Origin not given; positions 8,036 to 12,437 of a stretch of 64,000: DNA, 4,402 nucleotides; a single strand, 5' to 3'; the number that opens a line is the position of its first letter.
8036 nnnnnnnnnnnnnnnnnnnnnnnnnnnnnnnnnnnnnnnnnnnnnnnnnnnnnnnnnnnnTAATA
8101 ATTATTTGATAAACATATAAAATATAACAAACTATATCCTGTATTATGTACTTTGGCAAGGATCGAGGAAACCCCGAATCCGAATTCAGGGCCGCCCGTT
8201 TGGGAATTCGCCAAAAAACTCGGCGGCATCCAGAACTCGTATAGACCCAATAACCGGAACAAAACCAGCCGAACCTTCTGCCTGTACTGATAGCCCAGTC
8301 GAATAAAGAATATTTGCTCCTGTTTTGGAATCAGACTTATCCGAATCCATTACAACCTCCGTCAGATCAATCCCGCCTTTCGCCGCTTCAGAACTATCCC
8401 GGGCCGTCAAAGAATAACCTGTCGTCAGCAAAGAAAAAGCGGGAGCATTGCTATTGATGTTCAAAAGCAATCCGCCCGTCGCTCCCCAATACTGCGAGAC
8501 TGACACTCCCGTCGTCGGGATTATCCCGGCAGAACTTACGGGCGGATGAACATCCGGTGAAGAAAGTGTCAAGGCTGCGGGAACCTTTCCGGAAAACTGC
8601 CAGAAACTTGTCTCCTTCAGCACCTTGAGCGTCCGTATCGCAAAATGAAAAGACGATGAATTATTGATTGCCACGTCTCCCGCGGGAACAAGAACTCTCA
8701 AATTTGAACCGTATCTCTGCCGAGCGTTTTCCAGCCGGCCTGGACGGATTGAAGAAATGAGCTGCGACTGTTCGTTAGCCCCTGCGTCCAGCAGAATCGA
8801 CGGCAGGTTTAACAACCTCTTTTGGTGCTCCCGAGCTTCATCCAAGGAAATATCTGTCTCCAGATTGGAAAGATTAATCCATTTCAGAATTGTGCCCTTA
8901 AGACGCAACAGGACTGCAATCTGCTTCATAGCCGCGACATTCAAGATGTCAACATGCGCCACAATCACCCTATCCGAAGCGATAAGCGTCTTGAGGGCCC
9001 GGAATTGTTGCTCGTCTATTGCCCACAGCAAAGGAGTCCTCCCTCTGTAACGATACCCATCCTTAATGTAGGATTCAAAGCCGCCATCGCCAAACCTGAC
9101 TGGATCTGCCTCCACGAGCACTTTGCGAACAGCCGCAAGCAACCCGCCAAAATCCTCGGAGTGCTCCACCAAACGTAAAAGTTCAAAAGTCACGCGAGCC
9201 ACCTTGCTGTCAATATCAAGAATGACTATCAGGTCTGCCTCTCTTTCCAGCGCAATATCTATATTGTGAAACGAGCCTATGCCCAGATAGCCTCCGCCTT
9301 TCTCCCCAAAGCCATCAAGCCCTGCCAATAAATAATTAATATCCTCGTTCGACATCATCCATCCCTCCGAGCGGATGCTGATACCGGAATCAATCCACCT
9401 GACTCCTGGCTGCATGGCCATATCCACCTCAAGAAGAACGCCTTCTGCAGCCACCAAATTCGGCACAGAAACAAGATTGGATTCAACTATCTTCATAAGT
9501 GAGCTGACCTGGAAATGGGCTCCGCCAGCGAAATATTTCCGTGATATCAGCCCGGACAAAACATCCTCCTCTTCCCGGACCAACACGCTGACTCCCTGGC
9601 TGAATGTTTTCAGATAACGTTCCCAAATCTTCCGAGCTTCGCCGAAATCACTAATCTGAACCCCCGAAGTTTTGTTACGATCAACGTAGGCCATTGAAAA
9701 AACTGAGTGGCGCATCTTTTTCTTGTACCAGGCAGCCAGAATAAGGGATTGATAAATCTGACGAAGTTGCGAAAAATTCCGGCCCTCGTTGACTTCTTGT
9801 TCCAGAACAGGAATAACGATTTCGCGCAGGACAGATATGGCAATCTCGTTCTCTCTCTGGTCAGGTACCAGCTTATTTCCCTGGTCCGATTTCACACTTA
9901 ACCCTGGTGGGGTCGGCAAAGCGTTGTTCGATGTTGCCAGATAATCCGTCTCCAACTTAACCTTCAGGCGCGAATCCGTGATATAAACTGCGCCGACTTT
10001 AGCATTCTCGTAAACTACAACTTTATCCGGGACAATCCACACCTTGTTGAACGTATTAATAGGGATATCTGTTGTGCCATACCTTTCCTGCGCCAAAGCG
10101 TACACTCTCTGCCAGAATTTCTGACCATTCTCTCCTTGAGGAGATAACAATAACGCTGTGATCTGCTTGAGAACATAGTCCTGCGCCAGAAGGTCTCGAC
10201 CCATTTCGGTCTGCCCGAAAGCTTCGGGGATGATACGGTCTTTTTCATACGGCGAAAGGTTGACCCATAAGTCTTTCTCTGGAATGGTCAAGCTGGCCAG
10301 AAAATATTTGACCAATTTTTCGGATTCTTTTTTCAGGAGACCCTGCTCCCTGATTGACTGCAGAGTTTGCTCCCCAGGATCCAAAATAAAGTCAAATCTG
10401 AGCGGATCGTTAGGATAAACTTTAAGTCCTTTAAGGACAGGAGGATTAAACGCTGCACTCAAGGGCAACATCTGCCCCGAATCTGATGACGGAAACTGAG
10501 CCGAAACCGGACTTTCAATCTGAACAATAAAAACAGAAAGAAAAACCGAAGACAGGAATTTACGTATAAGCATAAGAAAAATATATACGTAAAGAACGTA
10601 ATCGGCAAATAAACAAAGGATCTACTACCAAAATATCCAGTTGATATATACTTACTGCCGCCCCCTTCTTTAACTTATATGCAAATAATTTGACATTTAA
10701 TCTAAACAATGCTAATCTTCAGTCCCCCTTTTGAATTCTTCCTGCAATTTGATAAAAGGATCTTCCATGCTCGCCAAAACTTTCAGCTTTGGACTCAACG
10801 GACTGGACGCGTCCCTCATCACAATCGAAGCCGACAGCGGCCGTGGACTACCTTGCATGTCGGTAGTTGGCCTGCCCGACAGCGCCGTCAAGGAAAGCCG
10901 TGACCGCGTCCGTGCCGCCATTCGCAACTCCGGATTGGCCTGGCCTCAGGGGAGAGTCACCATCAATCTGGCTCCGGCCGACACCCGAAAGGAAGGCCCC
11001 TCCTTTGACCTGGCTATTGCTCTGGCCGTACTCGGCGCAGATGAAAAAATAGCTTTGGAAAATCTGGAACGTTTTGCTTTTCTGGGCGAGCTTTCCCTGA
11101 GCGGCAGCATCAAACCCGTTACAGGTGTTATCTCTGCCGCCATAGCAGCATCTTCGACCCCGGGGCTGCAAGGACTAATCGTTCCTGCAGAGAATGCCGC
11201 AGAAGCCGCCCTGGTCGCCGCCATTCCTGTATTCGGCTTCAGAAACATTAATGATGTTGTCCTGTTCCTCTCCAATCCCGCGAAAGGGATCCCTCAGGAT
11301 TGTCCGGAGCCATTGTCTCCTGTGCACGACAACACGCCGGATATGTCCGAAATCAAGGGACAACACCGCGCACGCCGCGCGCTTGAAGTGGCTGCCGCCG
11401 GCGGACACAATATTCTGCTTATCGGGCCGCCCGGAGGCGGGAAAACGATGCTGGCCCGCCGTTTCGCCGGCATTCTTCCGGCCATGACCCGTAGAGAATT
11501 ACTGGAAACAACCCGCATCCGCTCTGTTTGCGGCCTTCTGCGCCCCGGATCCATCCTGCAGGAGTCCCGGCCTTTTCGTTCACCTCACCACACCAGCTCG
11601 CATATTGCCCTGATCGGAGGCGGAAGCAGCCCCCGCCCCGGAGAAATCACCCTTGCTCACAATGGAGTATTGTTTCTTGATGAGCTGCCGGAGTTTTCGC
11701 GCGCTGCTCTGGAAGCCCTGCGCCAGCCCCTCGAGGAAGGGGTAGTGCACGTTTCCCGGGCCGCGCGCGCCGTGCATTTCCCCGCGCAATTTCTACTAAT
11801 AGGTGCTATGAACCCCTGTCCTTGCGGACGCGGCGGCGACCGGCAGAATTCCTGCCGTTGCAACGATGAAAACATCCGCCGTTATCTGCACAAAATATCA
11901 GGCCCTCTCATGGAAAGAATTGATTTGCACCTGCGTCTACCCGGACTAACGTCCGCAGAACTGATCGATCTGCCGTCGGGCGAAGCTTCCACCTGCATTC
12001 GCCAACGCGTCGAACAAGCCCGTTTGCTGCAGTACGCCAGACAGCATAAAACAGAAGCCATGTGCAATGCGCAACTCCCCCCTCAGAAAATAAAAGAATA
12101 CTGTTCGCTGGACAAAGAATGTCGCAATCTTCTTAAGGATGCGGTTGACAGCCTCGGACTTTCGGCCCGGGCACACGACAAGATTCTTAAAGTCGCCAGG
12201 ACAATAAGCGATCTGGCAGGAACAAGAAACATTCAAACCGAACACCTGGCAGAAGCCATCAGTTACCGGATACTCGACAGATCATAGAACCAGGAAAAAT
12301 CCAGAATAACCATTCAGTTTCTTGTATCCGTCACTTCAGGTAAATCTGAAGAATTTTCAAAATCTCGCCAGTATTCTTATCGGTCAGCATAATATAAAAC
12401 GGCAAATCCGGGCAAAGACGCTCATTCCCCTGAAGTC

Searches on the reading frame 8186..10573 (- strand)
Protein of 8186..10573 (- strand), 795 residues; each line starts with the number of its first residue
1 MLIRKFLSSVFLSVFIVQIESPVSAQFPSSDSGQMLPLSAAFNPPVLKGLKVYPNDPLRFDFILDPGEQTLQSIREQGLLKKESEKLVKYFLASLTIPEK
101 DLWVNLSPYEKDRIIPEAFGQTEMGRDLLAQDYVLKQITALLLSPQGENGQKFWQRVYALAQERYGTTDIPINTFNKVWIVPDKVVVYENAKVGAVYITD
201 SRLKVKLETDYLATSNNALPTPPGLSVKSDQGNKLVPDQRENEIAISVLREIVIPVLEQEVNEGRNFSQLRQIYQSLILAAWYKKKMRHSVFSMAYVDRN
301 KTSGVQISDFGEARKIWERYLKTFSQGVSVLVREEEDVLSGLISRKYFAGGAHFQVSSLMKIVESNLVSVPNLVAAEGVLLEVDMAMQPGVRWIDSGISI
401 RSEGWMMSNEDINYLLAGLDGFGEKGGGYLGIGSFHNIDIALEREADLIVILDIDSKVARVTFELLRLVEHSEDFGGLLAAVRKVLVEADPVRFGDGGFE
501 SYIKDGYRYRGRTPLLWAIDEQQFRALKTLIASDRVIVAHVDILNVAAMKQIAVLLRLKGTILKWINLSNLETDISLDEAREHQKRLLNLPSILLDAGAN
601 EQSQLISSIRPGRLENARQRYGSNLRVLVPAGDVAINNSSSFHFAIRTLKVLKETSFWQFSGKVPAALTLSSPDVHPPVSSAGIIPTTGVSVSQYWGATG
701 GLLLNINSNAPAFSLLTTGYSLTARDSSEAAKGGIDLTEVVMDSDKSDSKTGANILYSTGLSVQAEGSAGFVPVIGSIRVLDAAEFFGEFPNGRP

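Call 6: search_protein_families(library=pfam, max_evalue=1, proteins=[window:8186-10573:-])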
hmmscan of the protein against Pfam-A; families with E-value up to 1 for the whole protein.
window:8186-10573:- (795 aa): 1 family
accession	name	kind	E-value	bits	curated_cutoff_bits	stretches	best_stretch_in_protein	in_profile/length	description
PF25046.1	DUF7790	-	6.5e-14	52.4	23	2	406-480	2-74/272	Domain of unknown function (DUF7790)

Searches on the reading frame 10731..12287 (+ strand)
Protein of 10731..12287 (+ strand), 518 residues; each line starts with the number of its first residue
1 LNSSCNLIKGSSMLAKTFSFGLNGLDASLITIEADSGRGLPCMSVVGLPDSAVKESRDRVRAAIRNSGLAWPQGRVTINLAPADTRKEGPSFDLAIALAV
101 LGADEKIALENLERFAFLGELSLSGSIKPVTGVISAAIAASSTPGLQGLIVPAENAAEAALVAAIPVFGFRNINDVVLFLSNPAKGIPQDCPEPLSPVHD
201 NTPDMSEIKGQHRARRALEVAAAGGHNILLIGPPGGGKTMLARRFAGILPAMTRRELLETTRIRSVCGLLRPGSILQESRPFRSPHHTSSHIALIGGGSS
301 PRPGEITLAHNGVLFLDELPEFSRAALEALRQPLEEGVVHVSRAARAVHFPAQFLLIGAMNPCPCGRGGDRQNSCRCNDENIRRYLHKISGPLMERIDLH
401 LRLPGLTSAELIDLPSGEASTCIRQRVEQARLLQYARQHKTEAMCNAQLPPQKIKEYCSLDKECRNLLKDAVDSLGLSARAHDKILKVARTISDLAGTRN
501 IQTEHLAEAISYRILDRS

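Call 6: search_protein_families(library=pfam, max_evalue=1, proteins=[window:10731-12287:+])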
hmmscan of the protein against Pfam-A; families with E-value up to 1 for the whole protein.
window:10731-12287:+ (518 aa): 23 families
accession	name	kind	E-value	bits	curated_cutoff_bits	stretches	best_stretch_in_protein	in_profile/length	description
PF01078.27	Mg_chelatase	-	3.3e-91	304.7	20.3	1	204-409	1-205/207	Magnesium chelatase, subunit ChlI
PF13541.12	ChlI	-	1.1e-41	142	27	1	32-155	1-121/121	Subunit ChlI of Mg-chelatase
PF13335.12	Mg_chelatase_C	-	1.5e-32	112.5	26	1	417-513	1-94/94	Magnesium chelatase, subunit ChlI C-terminal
PF07728.20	AAA_5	-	6.7e-12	46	22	1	227-368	1-127/139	AAA domain (dynein-related subfamily)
PF05362.19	Lon_C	-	7.7e-07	29.3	21.1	1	31-158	44-175/205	Lon protease (S16) C-terminal proteolytic domain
PF00493.29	MCM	-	7.9e-07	28.9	23.3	1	303-399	114-200/224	MCM P-loop domain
PF00158.32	Sigma54_activat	-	1.4e-05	25.3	20.2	1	213-340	10-123/168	Sigma-54 interaction domain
PF20030.5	bpMoxR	-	0.00019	21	27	1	218-255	24-61/205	MoxR domain in the MoxR-vWA-beta-propeller ternary systems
PF00004.35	AAA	-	0.00072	20.4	21.2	1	228-250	1-23/131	ATPase family associated with various cellular activities (AAA)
PF05496.18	RuvB_N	-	0.00075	19.7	27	1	210-246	11-54/159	Holliday junction DNA helicase RuvB P-loop domain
PF13401.12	AAA_22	-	0.00088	20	27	1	227-252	7-32/130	AAA domain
PF13191.12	AAA_16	-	0.0013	19.7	32.6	1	215-246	13-45/167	AAA ATPase domain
PF14532.12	Sigma54_activ_2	-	0.0033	18.1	25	1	215-245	11-41/138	Sigma-54 interaction domain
PF13521.12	AAA_28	-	0.05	14.3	27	1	228-246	2-20/164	AAA domain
PF13671.12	AAA_33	-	0.058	14.1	27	1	228-250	2-24/143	AAA domain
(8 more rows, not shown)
